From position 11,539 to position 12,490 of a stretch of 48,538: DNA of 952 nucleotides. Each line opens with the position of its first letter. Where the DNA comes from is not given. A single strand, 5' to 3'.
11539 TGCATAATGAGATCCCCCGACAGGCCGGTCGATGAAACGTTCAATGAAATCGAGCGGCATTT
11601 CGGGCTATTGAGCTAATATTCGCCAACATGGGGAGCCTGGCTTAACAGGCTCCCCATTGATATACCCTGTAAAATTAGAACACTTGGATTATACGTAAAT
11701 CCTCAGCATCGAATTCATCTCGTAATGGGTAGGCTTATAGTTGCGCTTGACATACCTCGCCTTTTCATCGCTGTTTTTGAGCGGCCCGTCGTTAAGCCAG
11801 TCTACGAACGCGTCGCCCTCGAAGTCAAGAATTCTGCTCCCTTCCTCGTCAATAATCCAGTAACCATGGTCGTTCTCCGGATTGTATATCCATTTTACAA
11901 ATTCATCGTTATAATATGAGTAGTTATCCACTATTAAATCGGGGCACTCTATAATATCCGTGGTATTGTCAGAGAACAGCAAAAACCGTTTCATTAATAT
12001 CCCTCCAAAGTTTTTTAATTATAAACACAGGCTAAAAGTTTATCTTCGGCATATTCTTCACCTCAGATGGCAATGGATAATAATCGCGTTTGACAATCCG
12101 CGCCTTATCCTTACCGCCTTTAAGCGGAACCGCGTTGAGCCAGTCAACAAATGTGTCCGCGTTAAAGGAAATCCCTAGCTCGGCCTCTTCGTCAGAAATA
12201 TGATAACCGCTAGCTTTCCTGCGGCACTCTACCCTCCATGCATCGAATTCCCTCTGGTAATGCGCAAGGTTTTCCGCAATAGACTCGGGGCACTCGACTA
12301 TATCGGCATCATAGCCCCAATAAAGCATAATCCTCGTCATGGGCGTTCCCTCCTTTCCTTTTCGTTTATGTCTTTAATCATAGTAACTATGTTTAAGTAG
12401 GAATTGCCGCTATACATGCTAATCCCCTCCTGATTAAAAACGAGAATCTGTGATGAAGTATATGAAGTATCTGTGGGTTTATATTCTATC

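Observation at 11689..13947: Four-gene translationally coupled cassette: SP/TM His-rich protein, membrane-anchored mini-subtilase, and two tandem paralogous small proteins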

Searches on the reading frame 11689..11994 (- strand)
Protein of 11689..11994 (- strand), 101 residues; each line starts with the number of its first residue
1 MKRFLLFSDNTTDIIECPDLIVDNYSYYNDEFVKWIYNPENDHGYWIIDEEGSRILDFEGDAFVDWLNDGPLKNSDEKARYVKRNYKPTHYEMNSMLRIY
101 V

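Call 3: search_protein_families(library=pfam, proteins=[window:11689-11994:-], max_evalue=1)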
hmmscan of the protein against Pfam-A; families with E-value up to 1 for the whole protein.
window:11689-11994:- (101 aa): 0 families

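Call 4: search_protein_families(library=ncbifam, proteins=[window:11689-11994:-], max_evalue=1)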
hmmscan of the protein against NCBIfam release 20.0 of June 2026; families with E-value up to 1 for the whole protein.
window:11689-11994:- (101 aa): 0 families

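Call 5: search_protein_families(library=padloc, proteins=[window:11689-11994:-], max_evalue=1)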
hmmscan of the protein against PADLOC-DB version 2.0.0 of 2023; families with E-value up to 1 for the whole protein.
window:11689-11994:- (101 aa): 0 families

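Call 6: search_protein_families(library=phrogs, proteins=[window:11689-11994:-], max_evalue=1)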
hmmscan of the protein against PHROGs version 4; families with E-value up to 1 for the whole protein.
window:11689-11994:- (101 aa): 1 family
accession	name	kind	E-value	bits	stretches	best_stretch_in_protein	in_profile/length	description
phrog_8932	-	unknown function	0.34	12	0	33-53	22-42/88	-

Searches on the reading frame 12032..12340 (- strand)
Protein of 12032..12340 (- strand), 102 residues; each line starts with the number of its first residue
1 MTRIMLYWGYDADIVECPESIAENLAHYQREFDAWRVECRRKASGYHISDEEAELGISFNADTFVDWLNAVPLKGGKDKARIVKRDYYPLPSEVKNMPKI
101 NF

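Call 3: search_protein_families(library=pfam, proteins=[window:12032-12340:-], max_evalue=1)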
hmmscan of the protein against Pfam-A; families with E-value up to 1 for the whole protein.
window:12032-12340:- (102 aa): 1 family
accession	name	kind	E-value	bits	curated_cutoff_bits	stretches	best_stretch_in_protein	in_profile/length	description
PF06407.16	BDV_P40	-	0.16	11.3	26.3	1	49-73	158-182/349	Borna disease virus P40 protein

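Call 4: search_protein_families(library=ncbifam, proteins=[window:12032-12340:-], max_evalue=1)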
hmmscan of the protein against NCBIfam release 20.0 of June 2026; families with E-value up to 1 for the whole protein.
window:12032-12340:- (102 aa): 0 families

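Call 5: search_protein_families(library=padloc, proteins=[window:12032-12340:-], max_evalue=1)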
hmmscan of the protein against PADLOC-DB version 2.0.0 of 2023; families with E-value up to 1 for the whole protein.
window:12032-12340:- (102 aa): 0 families

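Call 6: search_protein_families(library=phrogs, proteins=[window:12032-12340:-], max_evalue=1)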
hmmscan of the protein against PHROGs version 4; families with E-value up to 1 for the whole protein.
window:12032-12340:- (102 aa): 0 families

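Call 30: find_homologous_proteins(query=A1, max_evalue=0.01)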
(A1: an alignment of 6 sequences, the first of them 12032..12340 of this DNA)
Query A1 (6 sequences) (102 aa, profile of the alignment): 5 proteins with E <= 0.01 among 266 candidates.
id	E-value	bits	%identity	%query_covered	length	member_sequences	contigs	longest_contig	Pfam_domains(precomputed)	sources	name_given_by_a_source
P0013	9.5e-54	198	96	100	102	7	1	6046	-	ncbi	-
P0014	3.4e-52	193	41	98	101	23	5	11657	-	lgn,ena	-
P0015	5.0e-46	173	78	100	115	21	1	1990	-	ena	-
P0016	8.5e-18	82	33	100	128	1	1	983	-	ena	-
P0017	4.5e-10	57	30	90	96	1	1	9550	-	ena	-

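Call 31: find_encoding_contigs(protein=P0017, flank=6000, max_places=3)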
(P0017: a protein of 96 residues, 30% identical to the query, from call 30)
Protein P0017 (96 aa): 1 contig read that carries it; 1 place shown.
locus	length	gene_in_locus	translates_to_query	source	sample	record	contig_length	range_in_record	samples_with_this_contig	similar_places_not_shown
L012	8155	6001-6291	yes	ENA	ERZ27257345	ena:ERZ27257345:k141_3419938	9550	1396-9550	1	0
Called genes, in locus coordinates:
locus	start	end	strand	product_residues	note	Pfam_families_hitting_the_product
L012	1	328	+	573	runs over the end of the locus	?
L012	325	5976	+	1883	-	PF05593:RHS_repeat (weak), PF25023:TEN_YD-shell, PF05593:RHS_repeat (weak), PF25023:TEN_YD-shell, PF05593:RHS_repeat (weak), PF02368:Big_2 (weak), PF25023:TEN_YD-shell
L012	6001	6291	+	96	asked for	-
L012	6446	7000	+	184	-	-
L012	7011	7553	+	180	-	PF16804:DUF5071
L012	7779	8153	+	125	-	?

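Call 32: find_encoding_contigs(protein=P0016, flank=2000, max_places=3)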
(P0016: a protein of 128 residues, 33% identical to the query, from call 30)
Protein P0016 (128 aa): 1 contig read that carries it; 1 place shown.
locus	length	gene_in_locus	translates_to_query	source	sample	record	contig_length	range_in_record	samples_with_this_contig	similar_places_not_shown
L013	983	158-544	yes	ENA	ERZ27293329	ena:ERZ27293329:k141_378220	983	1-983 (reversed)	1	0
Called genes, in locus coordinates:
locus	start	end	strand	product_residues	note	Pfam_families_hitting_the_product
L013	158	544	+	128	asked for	-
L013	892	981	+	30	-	?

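Call 36: search_protein_families(library=pfam, proteins=[L012:5500-5976:+, L012:6446-7000:+, L012:7011-7553:+, P0017, L012:325-5976:+], max_evalue=1)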
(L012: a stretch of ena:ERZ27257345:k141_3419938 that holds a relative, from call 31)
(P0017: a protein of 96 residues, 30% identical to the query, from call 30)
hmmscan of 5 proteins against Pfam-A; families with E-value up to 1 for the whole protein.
L012:5500-5976:+ (158 aa): 0 families

L012:6446-7000:+ (184 aa): 0 families

L012:7011-7553:+ (180 aa): 2 families
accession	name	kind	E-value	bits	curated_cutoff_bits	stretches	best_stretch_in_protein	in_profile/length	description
PF16804.11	DUF5071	-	1.3e-27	96.9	27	1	9-117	1-107/119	Domain of unknown function (DUF5071)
PF18808.7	Importin_rep_4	-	0.13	13.1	27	1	50-82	23-55/90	Importin repeat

P0017 (96 aa): 0 families

L012:325-5976:+ (1883 aa): 5 families
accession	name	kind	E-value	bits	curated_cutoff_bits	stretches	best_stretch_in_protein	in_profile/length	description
PF05593.20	RHS_repeat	-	1.2e-40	137.6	22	8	49-85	1-36/38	RHS Repeat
PF02368.24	Big_2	-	2.5e-09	37.4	22.8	3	1189-1225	34-70/79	Bacterial Ig-like domain (group 2)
PF23486.1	Ig_TMEM132_5th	-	0.0042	17.7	28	0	1484-1517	89-122/137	TMEM132 fifth domain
PF21461.3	HL_N-beta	-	0.0057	16.9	27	0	1196-1224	19-46/57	Hyaluronate lyase, N-terminal beta-sheet domain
PF14041.11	Lipoprotein_21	-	0.018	15.6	25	0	749-795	34-80/87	LppP/LprE lipoprotein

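Call 95: search_solved_structures(query=A7, max_evalue=10)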
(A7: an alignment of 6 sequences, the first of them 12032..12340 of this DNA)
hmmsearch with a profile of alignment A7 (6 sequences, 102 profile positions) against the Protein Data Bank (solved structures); distinct sequences matched with E-value up to 10: 7.
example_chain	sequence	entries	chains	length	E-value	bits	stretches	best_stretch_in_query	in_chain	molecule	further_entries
1fyx_A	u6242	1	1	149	0.56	13.3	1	18-55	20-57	TOLL-LIKE RECEPTOR 2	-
7e9r_A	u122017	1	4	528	0.93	12.6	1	37-71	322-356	Sesquisabinene B synthase 1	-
7e6w_A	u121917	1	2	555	0.98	12.5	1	37-71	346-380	Sesquisabinene B synthase 1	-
6k16_A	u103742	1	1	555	1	12.5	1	37-71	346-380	Sesquisabinene B synthase 1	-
1id0_A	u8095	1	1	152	1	12.4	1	10-53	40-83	PHOQ HISTIDINE KINASE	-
6a1d_A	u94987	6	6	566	1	12.4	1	37-71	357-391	Sesquisabinene B synthase 1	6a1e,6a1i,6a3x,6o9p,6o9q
4xzj_A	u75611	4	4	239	1.3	12.1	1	6-70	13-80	Putative NAD(+)--arginine ADP-ribosyltransferase Vis | NAD(+)--arginine ADP-ribosyltransferase Vis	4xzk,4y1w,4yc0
